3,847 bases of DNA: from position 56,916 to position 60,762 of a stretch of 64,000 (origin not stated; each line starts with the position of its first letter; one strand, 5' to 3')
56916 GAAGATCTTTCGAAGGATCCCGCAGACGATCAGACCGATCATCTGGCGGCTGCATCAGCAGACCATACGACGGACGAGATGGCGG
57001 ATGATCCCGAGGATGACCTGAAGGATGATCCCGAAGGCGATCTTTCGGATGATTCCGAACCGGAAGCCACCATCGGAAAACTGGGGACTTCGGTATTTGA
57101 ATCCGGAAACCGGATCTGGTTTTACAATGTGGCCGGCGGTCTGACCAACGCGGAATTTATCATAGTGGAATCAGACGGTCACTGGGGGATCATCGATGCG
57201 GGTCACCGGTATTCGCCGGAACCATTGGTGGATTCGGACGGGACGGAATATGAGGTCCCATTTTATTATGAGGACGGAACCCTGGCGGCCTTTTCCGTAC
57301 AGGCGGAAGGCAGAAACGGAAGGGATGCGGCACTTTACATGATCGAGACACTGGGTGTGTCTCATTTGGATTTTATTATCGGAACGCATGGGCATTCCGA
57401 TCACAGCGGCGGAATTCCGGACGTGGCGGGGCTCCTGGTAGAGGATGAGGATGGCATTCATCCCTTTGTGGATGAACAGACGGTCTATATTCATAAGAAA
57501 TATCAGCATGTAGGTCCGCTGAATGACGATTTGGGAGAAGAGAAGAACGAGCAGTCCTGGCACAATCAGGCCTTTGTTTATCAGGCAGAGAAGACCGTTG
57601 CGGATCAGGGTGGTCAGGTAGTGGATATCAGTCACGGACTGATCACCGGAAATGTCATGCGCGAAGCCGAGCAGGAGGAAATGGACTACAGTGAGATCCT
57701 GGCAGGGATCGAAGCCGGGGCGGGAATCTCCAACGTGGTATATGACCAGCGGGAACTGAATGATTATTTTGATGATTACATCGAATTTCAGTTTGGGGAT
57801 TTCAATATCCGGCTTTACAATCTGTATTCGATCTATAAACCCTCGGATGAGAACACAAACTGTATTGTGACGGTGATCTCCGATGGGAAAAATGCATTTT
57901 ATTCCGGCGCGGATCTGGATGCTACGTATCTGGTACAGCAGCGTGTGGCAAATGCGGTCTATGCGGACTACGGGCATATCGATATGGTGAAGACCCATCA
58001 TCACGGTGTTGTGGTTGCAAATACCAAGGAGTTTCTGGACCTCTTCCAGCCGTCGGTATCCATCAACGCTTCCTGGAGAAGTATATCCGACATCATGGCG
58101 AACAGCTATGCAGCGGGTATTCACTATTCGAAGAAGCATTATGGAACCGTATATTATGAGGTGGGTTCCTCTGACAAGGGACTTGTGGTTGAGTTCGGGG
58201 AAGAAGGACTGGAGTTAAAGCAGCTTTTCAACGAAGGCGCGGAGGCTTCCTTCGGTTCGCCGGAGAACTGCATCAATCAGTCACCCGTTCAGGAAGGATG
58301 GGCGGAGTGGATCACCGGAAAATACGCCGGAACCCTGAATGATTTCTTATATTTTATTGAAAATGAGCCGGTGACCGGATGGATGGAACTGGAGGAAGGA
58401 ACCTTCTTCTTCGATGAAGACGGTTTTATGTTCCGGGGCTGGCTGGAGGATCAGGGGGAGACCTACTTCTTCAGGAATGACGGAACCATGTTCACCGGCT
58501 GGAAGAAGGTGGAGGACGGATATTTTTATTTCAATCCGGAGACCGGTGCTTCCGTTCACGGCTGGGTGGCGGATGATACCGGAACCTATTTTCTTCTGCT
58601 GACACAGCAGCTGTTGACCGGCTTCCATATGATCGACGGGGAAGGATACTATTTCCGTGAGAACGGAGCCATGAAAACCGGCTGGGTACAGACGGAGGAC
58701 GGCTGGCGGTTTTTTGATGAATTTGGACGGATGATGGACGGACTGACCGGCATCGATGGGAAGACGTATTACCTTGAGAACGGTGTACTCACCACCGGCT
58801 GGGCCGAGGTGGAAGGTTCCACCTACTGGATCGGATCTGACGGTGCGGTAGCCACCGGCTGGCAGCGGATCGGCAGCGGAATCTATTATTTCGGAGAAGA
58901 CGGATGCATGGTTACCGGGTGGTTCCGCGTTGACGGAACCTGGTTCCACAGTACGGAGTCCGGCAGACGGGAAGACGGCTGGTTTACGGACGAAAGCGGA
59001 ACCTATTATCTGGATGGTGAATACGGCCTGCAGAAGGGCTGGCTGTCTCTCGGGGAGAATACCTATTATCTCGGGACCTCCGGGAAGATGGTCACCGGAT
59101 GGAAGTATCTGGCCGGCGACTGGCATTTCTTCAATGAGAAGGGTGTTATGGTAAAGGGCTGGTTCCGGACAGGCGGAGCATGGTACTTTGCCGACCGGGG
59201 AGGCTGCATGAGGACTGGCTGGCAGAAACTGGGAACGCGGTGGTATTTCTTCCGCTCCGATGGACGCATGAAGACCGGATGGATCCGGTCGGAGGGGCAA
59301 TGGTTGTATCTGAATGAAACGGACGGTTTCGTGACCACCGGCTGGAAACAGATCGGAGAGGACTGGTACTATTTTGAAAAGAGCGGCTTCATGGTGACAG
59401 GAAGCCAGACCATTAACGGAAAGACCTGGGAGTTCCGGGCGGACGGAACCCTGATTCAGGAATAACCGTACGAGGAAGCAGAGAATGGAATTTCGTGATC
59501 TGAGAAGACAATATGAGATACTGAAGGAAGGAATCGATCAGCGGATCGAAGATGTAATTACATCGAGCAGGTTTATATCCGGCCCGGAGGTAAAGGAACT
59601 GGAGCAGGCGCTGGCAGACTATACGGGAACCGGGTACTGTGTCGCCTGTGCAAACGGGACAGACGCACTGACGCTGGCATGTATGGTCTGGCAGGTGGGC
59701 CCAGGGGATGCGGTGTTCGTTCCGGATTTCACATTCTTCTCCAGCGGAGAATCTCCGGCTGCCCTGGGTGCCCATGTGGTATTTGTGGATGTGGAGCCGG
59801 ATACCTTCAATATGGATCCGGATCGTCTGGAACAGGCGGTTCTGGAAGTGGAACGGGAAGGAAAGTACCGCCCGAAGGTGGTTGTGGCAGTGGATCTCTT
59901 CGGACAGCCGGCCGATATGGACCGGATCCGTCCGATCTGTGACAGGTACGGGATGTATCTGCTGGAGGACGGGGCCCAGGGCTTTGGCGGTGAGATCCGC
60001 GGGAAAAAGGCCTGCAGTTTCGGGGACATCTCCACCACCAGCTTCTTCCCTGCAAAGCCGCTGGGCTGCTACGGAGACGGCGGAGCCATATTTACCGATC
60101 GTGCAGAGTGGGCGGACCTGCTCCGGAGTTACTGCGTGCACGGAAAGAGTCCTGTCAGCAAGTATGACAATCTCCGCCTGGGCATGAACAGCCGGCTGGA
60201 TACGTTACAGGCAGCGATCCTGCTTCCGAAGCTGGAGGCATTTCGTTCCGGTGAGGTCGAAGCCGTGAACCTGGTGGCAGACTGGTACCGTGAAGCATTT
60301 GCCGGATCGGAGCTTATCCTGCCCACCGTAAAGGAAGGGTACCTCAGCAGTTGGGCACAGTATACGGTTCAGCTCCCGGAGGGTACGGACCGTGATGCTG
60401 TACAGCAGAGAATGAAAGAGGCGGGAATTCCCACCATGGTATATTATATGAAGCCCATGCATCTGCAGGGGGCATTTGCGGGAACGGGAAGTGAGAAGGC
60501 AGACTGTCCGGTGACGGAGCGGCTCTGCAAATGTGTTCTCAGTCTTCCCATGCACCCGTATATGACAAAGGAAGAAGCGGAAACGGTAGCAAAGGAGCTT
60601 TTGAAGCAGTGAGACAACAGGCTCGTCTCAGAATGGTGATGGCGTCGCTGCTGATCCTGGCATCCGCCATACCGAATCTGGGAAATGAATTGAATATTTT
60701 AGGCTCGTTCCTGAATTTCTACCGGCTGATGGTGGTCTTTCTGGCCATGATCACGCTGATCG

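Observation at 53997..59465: LytC-like (repeats + GH25) and Pce-like (MBL + repeats) genes embedded inside a polysaccharide operon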

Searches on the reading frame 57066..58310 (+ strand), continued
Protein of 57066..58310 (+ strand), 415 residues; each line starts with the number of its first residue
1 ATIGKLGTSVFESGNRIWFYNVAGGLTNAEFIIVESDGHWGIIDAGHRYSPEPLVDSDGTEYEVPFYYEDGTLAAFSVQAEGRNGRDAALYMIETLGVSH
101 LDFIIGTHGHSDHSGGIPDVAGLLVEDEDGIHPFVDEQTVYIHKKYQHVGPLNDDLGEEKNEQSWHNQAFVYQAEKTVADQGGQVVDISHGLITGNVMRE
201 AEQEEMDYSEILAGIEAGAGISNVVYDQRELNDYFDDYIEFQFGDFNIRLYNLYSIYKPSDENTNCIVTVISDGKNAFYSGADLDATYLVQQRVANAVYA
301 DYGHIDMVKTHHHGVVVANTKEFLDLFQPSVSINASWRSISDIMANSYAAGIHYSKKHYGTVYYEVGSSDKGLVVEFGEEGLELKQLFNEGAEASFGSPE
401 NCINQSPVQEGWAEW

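Call 74: list_cluster_members(proteins=[P0002, P0029, P0025, P0147, P0122])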
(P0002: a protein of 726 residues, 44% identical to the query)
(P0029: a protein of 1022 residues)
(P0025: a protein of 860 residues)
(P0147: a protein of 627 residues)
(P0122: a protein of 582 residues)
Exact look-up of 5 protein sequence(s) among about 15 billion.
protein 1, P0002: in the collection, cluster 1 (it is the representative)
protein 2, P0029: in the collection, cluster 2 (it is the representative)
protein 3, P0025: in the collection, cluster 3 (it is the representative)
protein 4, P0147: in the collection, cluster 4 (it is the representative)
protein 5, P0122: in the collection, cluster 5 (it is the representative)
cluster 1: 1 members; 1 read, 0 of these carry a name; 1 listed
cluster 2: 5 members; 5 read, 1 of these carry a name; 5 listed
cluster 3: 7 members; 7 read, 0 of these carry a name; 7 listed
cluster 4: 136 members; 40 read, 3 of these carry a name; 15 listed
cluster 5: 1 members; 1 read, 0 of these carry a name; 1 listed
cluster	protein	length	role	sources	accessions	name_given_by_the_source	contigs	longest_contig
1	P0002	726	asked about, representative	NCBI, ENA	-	-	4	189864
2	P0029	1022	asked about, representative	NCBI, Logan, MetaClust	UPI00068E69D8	status=active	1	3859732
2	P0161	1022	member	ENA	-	-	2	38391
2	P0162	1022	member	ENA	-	-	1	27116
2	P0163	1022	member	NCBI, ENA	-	-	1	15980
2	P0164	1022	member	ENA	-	-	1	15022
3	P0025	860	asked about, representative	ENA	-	-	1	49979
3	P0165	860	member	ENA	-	-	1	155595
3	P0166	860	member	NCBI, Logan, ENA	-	-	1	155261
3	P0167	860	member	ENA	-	-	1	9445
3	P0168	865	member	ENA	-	-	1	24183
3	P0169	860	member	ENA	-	-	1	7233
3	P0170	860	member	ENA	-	-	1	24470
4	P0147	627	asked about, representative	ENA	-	-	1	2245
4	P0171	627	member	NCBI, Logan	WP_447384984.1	phosphorylcholine esterase CbpE [Streptococcus pseudopneumoniae]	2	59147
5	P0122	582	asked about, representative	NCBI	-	-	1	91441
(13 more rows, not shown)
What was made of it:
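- The CbpE cluster is confirmed by name in call 74.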

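Call 75: find_homologous_proteins(query=L011:3180-4979:+, max_evalue=1e-20)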
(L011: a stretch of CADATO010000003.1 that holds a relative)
Query L011:3180-4979:+ (599 aa): 7934 proteins with E <= 1e-20 among 8000 candidates; the best 120 are listed.
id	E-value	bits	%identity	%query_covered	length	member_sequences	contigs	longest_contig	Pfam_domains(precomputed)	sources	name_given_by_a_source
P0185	0.0e+0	1376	99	100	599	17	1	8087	PF00483.30,PF13412.13,PF12802.14,PF01633.27,PF12804.14,PF01636.30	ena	-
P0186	4.7e-284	961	59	89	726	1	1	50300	PF00483.30,PF13412.13,PF01128.26,PF01633.27,PF12804.14,PF01636.30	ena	-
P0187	3.4e-277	939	68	99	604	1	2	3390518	PF00483.30,PF01128.26,PF01633.27,PF12804.14,PF01636.30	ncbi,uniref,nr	ncbi:NTP transferase domain-containing protein [Aristaeella hokkaidonensis]|uniref:NTP transferase d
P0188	4.7e-277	938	69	97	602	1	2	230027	PF00483.30,PF01128.26,PF01633.27,PF12804.14,PF01636.30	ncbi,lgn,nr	ncbi:CTP:phosphocholine cytidylyltransferase [Aristaeella hokkaidonensis]|nr:CTP:phosphocholine cyti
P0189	6.9e-277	938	67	99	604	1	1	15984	PF00483.30,PF13412.13,PF01128.26,PF01633.27,PF12804.14,PF01636.30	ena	-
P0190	1.2e-276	937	68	97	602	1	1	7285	PF00483.30,PF13412.13,PF01128.26,PF01633.27,PF12804.14,PF01636.30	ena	-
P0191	2.7e-276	936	68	97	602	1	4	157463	PF00483.30,PF13412.13,PF01128.26,PF01633.27,PF12804.14,PF01636.30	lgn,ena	-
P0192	6.7e-276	934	67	99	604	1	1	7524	PF00483.30,PF13412.13,PF01128.26,PF01633.27,PF12804.14,PF01636.30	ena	-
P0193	4.1e-275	932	67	100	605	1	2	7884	PF00483.30,PF13412.13,PF01128.26,PF01633.27,PF12804.14,PF01636.30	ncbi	-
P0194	5.4e-275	931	68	97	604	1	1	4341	PF00483.30,PF13412.13,PF01128.26,PF01633.27,PF12804.14,PF01636.30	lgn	-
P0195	6.7e-275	931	67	100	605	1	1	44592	PF00483.30,PF13412.13,PF01128.26,PF01633.27,PF12804.14,PF01636.30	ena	-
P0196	7.5e-275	931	67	100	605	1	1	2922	PF00483.30,PF13412.13,PF01128.26,PF01633.27,PF12804.14,PF01636.30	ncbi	-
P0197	4.4e-274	928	67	99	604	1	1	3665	PF00483.30,PF13412.13,PF01633.27,PF12804.14,PF01636.30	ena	-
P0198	7.3e-273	924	69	96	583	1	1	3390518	PF00483.30,PF01128.26,PF01633.27,PF12804.14,PF01636.30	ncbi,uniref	ncbi:NTP transferase domain-containing protein [Aristaeella hokkaidonensis]|uniref:NTP transferase d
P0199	7.6e-273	924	66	100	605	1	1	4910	PF00483.30,PF13412.13,PF01128.26,PF01633.27,PF12804.14,PF01636.30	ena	-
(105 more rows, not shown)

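Call 77: search_dna_similar(query=window:57066-58310:+, collection=phages, mode=protein, max_evalue=0.001, max_rows=10)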
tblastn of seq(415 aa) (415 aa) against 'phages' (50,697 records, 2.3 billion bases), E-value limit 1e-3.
No match.
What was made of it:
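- The MBL domain has no match in 50,697 phage records (call 77).
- Tried and rejected: There is no phage match for the MBL domain (call 77).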

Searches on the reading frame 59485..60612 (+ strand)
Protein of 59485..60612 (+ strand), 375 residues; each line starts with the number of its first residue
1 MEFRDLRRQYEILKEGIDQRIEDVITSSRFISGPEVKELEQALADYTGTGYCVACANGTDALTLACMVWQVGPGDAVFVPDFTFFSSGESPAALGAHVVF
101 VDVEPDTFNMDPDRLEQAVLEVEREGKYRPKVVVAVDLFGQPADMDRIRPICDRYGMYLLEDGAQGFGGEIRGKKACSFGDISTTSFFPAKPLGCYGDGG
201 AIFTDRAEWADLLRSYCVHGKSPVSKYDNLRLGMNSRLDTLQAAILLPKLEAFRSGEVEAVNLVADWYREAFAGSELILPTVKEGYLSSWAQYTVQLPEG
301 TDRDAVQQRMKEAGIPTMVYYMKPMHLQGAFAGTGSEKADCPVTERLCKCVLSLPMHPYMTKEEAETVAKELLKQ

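Call 3: search_protein_families(library=pfam, proteins=[window:59485-60612:+], max_evalue=0.01)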
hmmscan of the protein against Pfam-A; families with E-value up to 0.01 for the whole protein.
window:59485-60612:+ (375 aa): 3 families
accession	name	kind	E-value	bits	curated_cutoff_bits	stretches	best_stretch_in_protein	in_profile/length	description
PF01041.23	DegT_DnrJ_EryC1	-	3.3e-100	336.2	19.8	1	14-372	4-359/360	DegT/DnrJ/EryC1/StrS aminotransferase family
PF00155.27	Aminotran_1_2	-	2.8e-08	33.8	19.7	1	32-162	38-185/361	Aminotransferase class I and II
PF01212.27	Beta_elim_lyase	-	4.1e-07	30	27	1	34-164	32-170/288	Beta-eliminating lyase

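Call 48: search_protein_families(library=ncbifam, proteins=[window:59485-60612:+], max_evalue=0.00001)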
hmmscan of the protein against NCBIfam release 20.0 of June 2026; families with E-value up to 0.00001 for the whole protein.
window:59485-60612:+ (375 aa): 7 families
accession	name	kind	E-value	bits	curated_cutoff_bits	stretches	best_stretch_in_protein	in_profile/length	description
TIGR03588.1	PseC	equivalog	3e-67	227.2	423.5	1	20-373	16-377/380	UDP-4-amino-4,6-dideoxy-N-acetyl-beta-L-altrosamine transaminase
TIGR04181.1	NHT_00031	hypoth_equivalog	3.2e-51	174.3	420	1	19-355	14-357/359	LegC family aminotransferase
NF008687.0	PRK11706.1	equivalog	1.1e-47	162.6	375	1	21-373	17-371/375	dTDP-4-amino-4,6-dideoxygalactose transaminase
TIGR04427.1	PLP_DesI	equivalog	7.8e-42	143.8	650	1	32-369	50-376/390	dTDP-4-dehydro-6-deoxyglucose aminotransferase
TIGR02379.1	ECA_wecE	subfamily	5.4e-38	130.7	434.85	1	33-372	30-371/376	dTDP-4-amino-4,6-dideoxy-D-glucose transaminase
NF008658.2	PRK11658.1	equivalog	6.1e-37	127.1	631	1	20-372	19-373/379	UDP-4-amino-4-deoxy-L-arabinose aminotransferase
NF011936.0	PRK15407.1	equivalog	4.5e-28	98.1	423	1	29-220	60-251/440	lipopolysaccharide biosynthesis protein RfbH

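Call 49: search_solved_structures(query=window:59485-60612:+, max_evalue=1e-20)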
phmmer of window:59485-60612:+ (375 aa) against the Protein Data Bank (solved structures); distinct sequences matched with E-value up to 1e-20: 45.
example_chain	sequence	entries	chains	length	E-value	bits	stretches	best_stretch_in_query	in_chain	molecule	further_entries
4qgr_A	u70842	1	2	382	4.7e-102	345.2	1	1-366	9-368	DegT/DnrJ/EryC1/StrS aminotransferase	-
8e75_A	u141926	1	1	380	4.2e-96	325.6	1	1-369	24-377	DegT/DnrJ/EryC1/StrS aminotransferase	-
8e77_A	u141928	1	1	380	4.2e-96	325.6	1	1-369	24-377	DegT/DnrJ/EryC1/StrS aminotransferase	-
3nu7_A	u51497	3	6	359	5.2e-94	318.7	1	1-363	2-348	Aminotransferase WbpE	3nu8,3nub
3nyu_A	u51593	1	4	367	5.4e-94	318.7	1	1-363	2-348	Aminotransferase WbpE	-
3nys_A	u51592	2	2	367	3.7e-93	315.9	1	1-363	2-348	Aminotransferase WbpE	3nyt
7b0d_A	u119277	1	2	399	9.4e-72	245.5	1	3-368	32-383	Glutamine--scyllo-inositol transaminase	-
3frk_A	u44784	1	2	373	1.7e-63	218.4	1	6-369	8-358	QdtB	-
7n63_A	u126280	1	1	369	3.1e-59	204.3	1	2-370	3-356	Putative aminotransferase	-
2oga_A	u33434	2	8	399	1.2e-58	202.3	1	2-367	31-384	Transaminase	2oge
3bn1_A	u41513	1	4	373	8.6e-47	163.4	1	33-368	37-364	Perosamine synthetase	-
3dr7_A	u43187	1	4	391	1e-46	163.1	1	33-368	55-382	Putative perosamine synthetase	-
3dr4_A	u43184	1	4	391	3.3e-46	161.4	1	33-368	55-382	Putative perosamine synthetase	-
5u1z_A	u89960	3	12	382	7.8e-46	160.2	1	19-370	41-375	Putative aminotransferase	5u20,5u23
5u21_A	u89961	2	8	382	5.3e-45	157.5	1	19-370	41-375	Putative aminotransferase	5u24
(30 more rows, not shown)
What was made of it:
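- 59485..60612 (+): WbpE-like aminotransferase. It completes the WbpA/B/D pathway encoded upstream of the two hydrolase genes. PDB WbpE 3nu7, E 5.2e-94 (call 49)
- Checked: The downstream gene matches WbpE (PDB 3nu7, E 5e-94, call 49).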

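Call 86: find_encoding_contigs(protein=window:59485-60612:+, flank=10000, max_places=4)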
Protein window:59485-60612:+ (375 aa): no gene with exactly this product is on record in the collection.
